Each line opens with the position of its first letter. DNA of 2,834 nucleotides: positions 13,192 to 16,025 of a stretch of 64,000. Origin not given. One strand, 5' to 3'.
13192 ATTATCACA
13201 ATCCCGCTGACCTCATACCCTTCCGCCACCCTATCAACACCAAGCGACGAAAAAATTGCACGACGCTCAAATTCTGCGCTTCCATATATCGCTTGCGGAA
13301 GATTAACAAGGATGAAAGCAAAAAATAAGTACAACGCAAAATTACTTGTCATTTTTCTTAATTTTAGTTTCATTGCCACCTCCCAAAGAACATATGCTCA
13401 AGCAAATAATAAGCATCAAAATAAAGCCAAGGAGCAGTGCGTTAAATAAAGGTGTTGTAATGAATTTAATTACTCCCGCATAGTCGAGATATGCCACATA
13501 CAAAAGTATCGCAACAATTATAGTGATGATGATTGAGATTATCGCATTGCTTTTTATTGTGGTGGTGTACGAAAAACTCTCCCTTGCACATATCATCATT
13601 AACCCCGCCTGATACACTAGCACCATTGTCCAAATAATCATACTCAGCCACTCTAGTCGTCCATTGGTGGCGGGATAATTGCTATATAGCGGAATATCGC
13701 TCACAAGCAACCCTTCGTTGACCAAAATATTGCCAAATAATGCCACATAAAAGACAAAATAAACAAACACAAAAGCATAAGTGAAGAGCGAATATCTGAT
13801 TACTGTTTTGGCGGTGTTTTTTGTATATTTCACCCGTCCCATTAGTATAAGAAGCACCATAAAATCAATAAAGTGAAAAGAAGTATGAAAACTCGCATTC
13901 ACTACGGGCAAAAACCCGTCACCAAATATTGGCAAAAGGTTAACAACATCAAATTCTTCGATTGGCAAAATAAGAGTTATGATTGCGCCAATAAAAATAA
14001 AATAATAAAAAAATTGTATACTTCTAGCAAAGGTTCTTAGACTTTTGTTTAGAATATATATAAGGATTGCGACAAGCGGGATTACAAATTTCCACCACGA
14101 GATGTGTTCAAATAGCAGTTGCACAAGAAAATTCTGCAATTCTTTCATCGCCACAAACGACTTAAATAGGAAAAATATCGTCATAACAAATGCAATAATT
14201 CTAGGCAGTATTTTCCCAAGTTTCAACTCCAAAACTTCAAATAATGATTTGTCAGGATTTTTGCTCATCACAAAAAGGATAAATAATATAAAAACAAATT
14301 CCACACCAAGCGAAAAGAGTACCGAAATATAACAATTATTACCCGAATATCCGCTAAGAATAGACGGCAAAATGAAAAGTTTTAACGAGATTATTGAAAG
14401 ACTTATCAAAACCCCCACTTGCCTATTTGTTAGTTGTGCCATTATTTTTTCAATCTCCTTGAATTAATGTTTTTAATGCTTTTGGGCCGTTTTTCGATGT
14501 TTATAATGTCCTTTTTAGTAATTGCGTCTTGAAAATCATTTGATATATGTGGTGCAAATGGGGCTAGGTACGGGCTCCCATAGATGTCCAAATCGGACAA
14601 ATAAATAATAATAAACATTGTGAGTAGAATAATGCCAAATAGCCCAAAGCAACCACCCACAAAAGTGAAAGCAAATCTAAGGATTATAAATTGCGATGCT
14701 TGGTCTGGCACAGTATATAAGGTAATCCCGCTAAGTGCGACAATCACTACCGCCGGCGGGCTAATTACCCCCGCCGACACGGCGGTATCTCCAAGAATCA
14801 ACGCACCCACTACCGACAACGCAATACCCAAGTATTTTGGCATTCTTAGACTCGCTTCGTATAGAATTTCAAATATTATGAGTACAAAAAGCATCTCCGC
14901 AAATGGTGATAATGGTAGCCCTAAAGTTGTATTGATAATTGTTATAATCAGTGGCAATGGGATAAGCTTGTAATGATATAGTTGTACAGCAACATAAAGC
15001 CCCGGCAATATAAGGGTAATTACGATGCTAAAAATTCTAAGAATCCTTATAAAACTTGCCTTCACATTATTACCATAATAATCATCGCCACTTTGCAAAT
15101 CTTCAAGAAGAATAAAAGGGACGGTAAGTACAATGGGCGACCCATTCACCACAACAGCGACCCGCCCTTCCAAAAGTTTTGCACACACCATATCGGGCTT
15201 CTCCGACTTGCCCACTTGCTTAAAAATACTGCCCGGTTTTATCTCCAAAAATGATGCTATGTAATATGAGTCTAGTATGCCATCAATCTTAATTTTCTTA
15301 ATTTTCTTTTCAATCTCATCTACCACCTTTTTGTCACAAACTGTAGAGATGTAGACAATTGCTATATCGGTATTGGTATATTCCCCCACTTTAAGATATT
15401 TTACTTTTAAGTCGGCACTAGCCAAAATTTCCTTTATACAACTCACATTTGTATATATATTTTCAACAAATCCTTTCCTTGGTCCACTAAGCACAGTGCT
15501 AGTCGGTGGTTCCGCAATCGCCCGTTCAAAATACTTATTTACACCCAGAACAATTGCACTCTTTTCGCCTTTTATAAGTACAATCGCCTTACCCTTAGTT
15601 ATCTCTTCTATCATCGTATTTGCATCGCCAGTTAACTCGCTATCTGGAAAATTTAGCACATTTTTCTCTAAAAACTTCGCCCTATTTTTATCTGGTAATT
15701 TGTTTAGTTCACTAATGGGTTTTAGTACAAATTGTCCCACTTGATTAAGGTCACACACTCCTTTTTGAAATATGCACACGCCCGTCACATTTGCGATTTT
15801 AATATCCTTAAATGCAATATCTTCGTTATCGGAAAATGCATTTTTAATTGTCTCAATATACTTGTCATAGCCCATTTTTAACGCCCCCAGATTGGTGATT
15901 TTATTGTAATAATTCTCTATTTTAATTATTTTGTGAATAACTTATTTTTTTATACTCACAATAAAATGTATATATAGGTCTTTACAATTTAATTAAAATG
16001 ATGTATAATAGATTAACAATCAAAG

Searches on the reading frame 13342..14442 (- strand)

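Call 19: search_protein_families(library=pfam, proteins=[window:13342-14442:-], max_evalue=0.001)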
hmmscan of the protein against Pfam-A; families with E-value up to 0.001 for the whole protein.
window:13342-14442:- (366 aa): 1 family
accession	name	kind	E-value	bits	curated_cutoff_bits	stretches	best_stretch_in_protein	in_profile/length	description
PF03845.19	Spore_permease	-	1.1e-27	97.2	23.4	1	4-315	2-314/321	Spore germination protein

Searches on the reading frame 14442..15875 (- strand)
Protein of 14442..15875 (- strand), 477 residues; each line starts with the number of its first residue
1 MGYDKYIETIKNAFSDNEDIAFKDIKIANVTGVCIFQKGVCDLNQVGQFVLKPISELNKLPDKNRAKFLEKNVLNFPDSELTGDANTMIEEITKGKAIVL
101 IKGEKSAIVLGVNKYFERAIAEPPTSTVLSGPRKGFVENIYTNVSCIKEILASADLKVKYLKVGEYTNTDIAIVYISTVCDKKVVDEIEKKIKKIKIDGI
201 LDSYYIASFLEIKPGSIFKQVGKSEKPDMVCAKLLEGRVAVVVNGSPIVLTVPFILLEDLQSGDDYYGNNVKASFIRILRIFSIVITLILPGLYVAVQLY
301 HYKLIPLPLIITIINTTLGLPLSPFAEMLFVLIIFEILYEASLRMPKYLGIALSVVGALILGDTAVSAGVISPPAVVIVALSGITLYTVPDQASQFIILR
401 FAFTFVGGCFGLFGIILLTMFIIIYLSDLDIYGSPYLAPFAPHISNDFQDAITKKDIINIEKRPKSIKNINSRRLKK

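Call 19: search_protein_families(library=pfam, proteins=[window:14442-15875:-], max_evalue=0.001)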
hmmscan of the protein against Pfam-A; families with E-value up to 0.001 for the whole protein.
window:14442-15875:- (477 aa): 1 family
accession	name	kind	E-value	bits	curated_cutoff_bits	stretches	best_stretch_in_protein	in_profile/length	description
PF03323.18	GerA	-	6.3e-142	473.8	27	1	9-465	2-465/466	Bacillus/Clostridium GerA spore germination protein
